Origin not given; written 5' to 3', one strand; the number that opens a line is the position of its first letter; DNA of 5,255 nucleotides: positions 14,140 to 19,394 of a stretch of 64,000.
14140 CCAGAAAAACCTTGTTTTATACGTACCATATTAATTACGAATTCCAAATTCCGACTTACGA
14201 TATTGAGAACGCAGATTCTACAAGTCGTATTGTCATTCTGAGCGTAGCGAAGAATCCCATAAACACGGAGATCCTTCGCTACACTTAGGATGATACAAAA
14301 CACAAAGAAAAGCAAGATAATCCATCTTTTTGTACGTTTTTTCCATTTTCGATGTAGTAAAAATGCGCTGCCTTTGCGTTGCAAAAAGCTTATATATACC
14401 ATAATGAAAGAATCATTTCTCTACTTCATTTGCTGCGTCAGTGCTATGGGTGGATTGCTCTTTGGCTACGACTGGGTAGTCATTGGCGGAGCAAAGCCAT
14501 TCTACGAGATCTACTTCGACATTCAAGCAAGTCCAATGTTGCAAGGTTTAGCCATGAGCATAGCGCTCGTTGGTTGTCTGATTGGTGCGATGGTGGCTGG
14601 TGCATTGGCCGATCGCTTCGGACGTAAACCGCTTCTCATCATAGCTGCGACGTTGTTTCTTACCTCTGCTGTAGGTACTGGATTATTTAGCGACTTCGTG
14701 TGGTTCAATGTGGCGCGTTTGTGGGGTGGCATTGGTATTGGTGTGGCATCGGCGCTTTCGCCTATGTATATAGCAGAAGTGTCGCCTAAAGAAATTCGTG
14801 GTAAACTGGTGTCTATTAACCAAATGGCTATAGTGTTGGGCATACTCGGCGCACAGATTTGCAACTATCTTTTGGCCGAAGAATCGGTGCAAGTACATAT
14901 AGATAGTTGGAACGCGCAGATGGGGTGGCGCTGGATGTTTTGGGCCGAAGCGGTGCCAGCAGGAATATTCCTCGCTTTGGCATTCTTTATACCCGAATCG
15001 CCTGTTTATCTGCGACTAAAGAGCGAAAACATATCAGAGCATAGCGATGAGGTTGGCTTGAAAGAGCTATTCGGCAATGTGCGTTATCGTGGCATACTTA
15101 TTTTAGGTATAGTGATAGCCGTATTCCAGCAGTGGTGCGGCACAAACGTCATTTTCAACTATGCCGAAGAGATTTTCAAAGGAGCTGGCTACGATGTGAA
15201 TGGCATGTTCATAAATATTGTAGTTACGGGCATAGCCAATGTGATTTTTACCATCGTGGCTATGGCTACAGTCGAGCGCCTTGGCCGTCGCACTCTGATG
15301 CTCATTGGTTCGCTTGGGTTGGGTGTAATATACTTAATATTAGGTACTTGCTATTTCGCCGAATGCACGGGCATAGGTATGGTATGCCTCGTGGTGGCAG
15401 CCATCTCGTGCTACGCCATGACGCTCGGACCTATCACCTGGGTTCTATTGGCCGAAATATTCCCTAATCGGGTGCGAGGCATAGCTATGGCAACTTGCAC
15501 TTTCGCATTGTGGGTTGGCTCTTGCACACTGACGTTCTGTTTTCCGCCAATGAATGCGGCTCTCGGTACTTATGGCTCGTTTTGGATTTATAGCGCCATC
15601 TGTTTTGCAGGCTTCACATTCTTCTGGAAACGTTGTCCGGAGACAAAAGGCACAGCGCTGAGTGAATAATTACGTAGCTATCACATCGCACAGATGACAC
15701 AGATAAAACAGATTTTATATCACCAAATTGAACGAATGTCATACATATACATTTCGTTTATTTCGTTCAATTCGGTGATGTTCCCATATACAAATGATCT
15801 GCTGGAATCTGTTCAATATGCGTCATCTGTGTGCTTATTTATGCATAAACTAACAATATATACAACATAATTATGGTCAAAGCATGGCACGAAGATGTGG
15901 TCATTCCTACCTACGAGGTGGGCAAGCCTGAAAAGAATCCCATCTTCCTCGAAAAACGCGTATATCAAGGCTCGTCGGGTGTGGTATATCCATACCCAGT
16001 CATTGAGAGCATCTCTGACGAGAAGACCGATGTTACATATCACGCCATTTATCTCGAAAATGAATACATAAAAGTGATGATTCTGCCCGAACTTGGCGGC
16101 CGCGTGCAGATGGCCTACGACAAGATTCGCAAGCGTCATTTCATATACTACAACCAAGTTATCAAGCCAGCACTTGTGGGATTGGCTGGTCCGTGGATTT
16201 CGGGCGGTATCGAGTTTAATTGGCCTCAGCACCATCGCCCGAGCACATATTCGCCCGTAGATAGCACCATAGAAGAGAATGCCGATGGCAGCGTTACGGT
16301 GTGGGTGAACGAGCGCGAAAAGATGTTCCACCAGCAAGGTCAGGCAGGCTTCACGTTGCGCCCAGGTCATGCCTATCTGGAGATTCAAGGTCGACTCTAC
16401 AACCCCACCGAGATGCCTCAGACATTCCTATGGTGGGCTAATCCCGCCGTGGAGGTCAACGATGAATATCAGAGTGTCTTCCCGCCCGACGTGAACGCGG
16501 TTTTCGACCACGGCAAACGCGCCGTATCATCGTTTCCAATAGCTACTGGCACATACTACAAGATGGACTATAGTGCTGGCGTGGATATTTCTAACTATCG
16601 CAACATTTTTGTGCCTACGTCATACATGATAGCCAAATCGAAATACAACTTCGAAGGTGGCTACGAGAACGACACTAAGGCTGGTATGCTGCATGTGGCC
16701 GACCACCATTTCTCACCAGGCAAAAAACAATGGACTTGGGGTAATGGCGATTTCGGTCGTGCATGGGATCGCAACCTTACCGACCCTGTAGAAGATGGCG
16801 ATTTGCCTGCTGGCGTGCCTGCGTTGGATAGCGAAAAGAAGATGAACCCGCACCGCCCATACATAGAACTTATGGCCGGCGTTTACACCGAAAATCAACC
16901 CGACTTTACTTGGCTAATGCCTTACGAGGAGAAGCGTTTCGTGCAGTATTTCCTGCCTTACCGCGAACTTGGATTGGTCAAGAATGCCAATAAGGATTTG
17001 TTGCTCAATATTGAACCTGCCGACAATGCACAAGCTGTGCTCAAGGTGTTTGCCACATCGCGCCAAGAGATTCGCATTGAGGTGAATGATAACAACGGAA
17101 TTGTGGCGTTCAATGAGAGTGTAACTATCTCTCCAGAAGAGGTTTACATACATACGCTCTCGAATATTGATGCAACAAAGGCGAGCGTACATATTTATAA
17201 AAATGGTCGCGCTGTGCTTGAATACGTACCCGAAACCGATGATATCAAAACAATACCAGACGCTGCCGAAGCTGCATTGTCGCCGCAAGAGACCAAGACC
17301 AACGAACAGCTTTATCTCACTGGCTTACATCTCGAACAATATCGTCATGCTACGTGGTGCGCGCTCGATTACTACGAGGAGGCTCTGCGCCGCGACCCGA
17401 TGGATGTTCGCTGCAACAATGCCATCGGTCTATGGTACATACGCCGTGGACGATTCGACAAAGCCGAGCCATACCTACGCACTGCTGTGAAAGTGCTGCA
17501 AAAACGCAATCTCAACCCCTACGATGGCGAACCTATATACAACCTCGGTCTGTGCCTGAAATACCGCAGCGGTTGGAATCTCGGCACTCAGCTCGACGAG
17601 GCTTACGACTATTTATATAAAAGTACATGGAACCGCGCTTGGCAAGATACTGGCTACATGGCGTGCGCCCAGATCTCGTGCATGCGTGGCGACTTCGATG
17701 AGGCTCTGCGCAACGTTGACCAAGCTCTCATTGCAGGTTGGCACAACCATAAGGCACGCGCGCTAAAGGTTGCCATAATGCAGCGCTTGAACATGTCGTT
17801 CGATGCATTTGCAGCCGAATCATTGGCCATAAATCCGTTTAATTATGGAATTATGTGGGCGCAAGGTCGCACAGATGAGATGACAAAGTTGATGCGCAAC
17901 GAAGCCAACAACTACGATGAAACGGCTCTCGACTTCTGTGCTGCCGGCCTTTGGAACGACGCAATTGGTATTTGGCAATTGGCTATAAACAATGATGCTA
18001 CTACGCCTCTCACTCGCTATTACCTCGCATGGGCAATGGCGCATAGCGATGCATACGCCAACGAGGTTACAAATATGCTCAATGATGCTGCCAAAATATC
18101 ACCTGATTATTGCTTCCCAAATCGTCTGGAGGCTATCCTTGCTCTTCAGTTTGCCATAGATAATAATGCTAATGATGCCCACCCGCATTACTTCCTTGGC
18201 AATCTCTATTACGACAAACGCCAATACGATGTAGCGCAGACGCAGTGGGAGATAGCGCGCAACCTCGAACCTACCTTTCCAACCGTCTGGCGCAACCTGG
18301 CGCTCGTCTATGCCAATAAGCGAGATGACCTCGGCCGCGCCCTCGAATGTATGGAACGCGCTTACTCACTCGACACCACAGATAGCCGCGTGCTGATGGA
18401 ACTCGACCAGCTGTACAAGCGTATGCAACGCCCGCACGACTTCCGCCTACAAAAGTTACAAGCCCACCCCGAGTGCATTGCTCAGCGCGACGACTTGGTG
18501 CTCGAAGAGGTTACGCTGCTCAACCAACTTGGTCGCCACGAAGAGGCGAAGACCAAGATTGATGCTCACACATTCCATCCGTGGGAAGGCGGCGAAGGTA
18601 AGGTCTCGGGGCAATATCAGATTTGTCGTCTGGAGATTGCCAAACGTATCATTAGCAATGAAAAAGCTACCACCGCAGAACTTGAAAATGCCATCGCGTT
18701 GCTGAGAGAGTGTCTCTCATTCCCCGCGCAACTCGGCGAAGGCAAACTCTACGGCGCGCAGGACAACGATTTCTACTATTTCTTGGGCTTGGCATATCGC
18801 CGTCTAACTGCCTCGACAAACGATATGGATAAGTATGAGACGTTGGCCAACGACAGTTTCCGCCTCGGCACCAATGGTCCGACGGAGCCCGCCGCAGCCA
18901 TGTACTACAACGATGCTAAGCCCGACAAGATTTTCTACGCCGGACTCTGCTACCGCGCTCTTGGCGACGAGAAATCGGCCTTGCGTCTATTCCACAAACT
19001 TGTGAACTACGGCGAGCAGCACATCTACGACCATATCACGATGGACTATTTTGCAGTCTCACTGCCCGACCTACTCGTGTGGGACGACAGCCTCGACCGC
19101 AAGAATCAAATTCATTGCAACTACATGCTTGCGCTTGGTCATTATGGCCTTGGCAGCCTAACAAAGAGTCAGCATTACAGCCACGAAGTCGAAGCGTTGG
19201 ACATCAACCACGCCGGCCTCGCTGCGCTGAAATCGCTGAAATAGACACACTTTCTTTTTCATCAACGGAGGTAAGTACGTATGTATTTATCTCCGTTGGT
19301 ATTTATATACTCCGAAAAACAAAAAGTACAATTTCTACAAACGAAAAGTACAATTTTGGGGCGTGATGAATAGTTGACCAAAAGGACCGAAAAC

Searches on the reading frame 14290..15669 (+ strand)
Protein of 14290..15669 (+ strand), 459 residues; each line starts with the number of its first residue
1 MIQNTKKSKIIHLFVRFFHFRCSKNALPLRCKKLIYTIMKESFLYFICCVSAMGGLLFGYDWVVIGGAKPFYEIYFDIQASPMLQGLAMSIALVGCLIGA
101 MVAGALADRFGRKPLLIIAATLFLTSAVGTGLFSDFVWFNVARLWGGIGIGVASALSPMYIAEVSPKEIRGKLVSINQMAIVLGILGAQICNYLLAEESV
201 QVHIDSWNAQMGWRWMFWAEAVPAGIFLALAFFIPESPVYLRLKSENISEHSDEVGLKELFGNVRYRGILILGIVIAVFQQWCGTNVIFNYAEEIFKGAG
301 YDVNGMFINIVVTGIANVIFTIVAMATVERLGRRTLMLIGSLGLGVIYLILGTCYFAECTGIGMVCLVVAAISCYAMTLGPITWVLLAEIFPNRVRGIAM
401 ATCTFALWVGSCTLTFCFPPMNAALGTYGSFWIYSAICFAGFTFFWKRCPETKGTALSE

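Call 86: search_protein_families(library=pfam, proteins=[window:14290-15669:+], max_evalue=0.0001)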
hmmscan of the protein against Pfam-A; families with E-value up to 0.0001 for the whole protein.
window:14290-15669:+ (459 aa): 4 families
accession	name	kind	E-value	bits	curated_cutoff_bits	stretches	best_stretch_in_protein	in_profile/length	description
PF00083.30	Sugar_tr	-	5.3e-94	316.1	22.3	2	48-246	2-203/452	Sugar (and other) transporter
PF07690.21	MFS_1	-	2.1e-42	145.7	33.4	2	53-411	3-343/347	Major Facilitator Superfamily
PF12832.13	MFS_1_like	-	5.3e-08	32.7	25.2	1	36-180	207-345/373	MFS_1 like family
PF06609.19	TRI12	-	1.5e-05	24.1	23.2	1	70-254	66-235/599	Fungal trichothecene efflux pump (TRI12)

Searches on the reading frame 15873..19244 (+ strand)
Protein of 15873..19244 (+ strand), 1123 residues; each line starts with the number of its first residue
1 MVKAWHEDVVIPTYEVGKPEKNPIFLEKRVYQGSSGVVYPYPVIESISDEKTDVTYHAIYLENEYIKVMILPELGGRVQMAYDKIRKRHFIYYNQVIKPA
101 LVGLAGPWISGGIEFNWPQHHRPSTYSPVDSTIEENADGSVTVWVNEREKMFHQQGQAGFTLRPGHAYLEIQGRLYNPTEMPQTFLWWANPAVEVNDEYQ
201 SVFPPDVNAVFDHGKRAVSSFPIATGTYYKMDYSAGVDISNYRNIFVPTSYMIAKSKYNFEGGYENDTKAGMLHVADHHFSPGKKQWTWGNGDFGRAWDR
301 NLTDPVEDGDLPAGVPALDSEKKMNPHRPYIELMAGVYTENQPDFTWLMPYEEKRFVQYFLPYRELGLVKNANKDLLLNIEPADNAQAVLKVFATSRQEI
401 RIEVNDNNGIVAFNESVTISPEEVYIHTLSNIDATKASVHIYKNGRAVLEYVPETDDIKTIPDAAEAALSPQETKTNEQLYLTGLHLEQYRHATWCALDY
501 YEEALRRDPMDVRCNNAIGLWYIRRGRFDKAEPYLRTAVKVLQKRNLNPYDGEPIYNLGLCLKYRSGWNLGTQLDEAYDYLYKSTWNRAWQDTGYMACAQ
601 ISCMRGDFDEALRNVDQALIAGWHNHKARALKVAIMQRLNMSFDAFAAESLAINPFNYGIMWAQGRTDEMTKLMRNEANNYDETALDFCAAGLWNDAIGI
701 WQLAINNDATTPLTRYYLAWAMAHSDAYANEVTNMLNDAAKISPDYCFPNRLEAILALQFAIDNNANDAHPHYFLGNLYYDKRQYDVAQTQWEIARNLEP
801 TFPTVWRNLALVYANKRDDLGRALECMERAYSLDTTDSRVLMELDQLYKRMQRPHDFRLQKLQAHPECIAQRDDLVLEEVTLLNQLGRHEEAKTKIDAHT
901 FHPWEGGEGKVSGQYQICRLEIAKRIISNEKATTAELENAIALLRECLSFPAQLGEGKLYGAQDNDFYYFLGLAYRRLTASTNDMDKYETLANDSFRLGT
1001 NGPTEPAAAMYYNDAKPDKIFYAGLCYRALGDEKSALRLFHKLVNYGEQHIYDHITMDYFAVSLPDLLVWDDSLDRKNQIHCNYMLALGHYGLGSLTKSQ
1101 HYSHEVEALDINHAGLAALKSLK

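Call 86: search_protein_families(library=pfam, proteins=[window:15873-19244:+], max_evalue=0.0001)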
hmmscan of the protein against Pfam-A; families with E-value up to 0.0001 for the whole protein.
window:15873-19244:+ (1123 aa): 8 families
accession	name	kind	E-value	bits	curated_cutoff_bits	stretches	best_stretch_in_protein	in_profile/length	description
PF17128.10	DUF5107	-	1.1e-52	179.4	24.4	1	37-305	5-264/310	Domain of unknown function (DUF5107)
PF07719.23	TPR_2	-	7.1e-15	54.3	27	0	772-801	4-33/34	Tetratricopeptide repeat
PF13428.12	TPR_14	-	5e-10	39.5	23.5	0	772-810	4-42/44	Tetratricopeptide repeat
PF13432.12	TPR_16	-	2.1e-09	38.1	32.7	0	497-539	16-58/65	Tetratricopeptide repeat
PF13424.12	TPR_12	-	4.2e-08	33.7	30.1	0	497-544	29-77/77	Tetratricopeptide repeat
PF13181.12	TPR_8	-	6.3e-08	32.6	25.7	0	513-540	2-29/34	Tetratricopeptide repeat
PF13414.12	TPR_11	-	1.2e-05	25.4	26.8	0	776-815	1-40/42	TPR repeat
PF14559.12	TPR_19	-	2.5e-05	24.9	25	0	497-543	10-56/68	Tetratricopeptide repeat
